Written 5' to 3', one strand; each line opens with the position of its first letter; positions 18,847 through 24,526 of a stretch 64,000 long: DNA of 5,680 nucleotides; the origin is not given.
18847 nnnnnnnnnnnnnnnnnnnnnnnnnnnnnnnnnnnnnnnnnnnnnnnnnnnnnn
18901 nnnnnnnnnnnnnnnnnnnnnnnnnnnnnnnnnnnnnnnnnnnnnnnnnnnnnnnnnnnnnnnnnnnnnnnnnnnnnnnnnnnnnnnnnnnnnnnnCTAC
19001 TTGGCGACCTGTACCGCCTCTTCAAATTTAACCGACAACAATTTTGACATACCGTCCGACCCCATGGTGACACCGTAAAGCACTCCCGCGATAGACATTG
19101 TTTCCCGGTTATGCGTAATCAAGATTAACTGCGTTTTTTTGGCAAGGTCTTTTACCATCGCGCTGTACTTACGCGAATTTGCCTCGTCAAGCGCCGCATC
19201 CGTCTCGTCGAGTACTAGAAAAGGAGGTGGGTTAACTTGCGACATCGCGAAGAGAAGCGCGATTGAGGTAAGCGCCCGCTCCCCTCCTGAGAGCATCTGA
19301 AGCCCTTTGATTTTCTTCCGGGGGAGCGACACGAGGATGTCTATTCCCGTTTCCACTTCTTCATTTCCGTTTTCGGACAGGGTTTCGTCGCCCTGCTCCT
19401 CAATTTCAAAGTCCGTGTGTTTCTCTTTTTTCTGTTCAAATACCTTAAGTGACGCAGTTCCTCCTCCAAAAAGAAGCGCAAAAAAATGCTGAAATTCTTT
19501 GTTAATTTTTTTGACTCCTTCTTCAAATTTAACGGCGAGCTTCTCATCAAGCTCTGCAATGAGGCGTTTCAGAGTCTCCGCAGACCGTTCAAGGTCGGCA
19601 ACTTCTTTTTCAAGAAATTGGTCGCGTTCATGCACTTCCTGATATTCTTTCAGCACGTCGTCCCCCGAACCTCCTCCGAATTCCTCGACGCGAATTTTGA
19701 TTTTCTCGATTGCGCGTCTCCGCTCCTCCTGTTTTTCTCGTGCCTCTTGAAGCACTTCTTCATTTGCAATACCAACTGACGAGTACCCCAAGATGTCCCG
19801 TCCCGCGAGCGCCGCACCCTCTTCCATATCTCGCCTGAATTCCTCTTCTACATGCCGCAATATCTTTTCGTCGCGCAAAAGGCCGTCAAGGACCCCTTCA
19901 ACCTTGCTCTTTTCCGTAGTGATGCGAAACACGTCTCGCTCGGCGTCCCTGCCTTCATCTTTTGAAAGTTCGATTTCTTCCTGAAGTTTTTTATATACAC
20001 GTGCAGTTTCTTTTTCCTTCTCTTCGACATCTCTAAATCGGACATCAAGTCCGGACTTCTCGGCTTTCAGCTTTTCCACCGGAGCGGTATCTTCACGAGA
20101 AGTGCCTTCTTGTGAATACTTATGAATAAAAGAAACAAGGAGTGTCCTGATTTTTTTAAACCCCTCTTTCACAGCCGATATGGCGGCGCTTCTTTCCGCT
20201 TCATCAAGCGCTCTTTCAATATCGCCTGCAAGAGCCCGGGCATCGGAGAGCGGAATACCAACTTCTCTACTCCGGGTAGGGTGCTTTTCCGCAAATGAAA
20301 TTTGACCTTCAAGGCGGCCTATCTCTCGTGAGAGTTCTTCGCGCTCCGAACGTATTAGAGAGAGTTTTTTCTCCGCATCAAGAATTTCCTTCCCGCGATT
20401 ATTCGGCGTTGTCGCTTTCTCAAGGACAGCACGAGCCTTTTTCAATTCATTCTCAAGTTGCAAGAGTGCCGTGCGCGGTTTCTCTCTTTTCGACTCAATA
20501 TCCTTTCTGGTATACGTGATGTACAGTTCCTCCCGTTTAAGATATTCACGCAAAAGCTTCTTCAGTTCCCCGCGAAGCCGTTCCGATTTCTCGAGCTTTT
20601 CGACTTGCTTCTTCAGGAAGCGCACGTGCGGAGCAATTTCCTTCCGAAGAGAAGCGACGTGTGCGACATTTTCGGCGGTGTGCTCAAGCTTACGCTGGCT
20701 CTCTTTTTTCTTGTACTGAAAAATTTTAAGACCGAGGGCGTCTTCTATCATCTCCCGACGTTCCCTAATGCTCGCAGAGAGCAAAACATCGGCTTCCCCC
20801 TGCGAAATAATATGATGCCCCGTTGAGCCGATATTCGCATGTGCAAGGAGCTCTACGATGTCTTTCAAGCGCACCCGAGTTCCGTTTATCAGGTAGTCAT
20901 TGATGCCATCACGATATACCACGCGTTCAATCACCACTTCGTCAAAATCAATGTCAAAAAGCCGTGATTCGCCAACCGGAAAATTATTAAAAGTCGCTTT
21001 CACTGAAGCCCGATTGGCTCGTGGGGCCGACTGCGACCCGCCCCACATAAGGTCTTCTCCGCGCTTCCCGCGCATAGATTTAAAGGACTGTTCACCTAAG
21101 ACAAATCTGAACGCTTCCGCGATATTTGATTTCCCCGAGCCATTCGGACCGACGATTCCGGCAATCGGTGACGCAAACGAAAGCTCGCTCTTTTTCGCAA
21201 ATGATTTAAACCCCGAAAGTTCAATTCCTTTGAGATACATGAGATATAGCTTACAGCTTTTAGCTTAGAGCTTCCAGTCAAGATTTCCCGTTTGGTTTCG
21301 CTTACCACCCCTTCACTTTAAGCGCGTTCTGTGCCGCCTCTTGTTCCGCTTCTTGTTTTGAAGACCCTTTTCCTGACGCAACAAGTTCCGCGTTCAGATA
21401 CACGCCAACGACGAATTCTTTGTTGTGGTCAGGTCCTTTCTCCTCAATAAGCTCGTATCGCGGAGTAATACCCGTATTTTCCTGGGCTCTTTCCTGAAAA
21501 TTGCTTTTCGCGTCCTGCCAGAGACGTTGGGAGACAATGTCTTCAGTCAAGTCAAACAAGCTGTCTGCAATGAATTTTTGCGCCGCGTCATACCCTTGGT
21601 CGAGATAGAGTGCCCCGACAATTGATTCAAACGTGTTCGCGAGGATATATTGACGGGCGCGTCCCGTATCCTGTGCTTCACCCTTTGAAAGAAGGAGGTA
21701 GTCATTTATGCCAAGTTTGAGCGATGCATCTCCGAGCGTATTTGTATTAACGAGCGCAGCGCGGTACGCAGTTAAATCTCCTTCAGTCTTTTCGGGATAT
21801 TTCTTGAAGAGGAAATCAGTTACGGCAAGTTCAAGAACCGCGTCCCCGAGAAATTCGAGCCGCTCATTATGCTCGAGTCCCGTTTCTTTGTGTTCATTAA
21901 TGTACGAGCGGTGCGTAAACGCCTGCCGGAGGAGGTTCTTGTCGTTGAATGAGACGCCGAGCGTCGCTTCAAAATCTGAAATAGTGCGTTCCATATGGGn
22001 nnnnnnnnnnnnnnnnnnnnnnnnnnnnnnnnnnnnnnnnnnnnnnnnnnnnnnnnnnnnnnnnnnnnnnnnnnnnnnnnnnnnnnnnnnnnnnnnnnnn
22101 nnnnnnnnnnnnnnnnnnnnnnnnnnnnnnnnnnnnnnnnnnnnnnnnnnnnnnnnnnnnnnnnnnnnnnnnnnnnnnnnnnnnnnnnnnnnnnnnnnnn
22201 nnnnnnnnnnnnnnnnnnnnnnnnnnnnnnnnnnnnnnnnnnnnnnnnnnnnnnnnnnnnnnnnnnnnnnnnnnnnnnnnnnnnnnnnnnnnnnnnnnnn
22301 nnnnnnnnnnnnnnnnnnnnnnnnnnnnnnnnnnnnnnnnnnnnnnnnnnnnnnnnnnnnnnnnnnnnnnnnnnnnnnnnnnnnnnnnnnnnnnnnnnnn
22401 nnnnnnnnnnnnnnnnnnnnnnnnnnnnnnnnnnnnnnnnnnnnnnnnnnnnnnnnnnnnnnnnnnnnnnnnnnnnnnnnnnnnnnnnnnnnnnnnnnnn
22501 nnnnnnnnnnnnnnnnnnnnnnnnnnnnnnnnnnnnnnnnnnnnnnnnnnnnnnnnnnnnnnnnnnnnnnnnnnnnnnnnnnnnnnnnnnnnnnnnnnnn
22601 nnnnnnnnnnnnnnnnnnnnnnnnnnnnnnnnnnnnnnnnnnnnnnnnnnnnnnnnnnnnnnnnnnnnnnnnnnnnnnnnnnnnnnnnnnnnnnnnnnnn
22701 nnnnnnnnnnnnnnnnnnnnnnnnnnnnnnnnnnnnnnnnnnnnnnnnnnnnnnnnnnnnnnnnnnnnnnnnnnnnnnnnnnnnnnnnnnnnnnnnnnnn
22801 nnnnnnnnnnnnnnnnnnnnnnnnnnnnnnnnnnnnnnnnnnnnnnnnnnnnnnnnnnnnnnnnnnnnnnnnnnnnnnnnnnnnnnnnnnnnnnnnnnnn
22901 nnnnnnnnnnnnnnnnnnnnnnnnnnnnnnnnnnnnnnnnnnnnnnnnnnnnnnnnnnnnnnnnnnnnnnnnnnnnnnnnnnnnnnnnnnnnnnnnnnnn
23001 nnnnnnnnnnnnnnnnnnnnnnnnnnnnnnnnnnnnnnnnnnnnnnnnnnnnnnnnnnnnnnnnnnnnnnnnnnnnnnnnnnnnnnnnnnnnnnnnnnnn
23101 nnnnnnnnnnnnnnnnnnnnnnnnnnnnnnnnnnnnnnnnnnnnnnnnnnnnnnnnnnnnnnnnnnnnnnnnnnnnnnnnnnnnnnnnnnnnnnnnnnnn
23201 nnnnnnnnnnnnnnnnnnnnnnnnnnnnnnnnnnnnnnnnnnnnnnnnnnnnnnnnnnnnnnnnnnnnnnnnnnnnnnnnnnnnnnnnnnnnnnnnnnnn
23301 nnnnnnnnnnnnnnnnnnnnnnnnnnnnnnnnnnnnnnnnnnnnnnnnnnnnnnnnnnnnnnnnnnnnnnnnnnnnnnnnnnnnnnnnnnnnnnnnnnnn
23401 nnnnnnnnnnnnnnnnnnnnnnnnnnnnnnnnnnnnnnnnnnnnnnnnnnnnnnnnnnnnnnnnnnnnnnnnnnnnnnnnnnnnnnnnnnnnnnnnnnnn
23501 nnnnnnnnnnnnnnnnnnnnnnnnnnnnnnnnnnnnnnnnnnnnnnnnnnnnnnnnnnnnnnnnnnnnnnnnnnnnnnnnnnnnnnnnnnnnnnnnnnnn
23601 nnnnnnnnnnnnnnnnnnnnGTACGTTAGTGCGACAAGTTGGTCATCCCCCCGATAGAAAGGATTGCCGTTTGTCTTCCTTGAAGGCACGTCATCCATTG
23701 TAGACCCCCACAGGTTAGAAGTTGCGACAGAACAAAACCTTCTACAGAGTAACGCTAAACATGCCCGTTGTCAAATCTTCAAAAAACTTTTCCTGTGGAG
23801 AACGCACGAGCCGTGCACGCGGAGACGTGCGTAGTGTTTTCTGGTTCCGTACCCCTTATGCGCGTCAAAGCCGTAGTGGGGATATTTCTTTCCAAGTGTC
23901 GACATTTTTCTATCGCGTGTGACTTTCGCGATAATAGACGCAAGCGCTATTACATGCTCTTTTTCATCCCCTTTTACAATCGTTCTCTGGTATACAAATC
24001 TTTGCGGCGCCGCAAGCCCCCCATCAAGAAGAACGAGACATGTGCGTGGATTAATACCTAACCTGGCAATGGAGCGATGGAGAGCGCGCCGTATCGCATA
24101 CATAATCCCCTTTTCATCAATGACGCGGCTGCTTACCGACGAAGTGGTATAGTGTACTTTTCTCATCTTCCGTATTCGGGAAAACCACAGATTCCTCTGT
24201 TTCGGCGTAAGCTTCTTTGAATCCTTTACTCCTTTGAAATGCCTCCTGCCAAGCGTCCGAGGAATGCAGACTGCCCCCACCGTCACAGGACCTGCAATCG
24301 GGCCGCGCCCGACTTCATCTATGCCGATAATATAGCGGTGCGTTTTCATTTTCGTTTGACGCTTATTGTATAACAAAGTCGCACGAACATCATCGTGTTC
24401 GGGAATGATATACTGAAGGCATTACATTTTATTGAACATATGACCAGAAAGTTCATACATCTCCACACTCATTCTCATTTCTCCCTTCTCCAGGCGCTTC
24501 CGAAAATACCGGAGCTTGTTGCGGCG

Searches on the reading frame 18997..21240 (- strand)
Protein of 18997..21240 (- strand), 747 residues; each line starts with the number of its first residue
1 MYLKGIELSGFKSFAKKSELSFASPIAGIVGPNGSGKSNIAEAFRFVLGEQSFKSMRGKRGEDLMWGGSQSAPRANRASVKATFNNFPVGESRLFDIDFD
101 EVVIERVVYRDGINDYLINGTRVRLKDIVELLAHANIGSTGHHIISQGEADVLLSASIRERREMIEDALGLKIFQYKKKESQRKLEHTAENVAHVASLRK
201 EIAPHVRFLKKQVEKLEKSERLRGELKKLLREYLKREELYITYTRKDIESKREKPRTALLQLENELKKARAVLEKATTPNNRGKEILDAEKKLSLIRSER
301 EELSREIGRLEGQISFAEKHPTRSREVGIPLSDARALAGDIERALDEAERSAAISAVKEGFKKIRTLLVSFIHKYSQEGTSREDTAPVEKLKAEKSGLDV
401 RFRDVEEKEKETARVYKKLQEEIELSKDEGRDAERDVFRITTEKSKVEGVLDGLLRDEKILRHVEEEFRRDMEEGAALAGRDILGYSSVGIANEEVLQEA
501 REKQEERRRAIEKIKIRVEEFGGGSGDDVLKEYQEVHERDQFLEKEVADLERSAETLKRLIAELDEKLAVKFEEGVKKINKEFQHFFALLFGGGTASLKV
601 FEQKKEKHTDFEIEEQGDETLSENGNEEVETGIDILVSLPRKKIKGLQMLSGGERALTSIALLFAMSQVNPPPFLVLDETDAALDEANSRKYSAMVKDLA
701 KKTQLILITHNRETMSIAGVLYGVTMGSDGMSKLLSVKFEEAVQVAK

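Call 12: search_protein_families(library=pfam, proteins=[window:18997-21240:-], max_evalue=0.001)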
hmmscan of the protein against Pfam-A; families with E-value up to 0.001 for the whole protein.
window:18997-21240:- (747 aa): 5 families
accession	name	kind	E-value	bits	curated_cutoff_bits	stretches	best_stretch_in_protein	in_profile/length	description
PF02463.25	SMC_N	-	5e-57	193.3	40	1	2-732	1-219/220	RecF/RecN/SMC N terminal domain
PF13476.12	AAA_23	-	2.6e-12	48.2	27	1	6-266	2-200/201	AAA domain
PF13175.12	AAA_15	-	2.6e-10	40.9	32.1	1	1-286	1-239/374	AAA ATPase domain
PF13304.12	AAA_21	-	3.8e-09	37.5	27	1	26-114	1-77/304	AAA domain, putative AbiEii toxin, Type IV TA system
PF00005.33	ABC_tran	-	5e-05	24.4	25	0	26-44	13-31/137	ABC transporter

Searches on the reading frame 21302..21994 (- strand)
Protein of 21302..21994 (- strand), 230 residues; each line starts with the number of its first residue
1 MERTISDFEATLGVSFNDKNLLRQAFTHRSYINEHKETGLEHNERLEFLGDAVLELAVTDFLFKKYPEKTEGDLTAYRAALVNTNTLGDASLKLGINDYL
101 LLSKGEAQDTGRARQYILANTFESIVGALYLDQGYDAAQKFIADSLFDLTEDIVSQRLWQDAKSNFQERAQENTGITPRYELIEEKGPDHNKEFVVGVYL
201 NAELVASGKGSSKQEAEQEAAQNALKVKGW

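Call 12: search_protein_families(library=pfam, proteins=[window:21302-21994:-], max_evalue=0.001)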
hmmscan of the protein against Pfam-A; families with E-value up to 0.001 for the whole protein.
window:21302-21994:- (230 aa): 4 families
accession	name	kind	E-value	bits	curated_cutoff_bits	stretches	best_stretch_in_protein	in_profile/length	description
PF14622.11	Ribonucleas_3_3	-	1.3e-38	132.5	35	1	18-147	1-125/128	Ribonuclease-III-like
PF00636.31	Ribonuclease_3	-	1.9e-26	93.3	27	1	44-134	1-102/102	Ribonuclease III domain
PF00035.32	dsrm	-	1.6e-18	67.5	23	1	162-226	1-64/66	Double-stranded RNA binding motif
PF22935.1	RM44_endonuclase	-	7.9e-12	45.9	27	1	8-129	9-139/139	Large ribosomal subunit protein mL44, endonuclease domain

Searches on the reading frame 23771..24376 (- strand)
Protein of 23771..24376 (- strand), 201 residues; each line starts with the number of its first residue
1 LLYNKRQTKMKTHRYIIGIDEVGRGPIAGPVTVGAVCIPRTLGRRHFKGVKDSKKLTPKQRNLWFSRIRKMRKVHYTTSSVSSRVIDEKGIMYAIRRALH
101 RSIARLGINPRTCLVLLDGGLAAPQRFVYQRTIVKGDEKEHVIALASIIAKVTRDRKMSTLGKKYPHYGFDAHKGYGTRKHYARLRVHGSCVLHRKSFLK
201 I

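Call 12: search_protein_families(library=pfam, proteins=[window:23771-24376:-], max_evalue=0.001)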
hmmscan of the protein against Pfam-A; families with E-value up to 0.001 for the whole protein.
window:23771-24376:- (201 aa): 1 family
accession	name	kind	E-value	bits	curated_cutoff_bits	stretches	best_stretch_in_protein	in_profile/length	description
PF01351.25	RNase_HII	-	4.8e-33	115.2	25.8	1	17-199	1-197/199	Ribonuclease HII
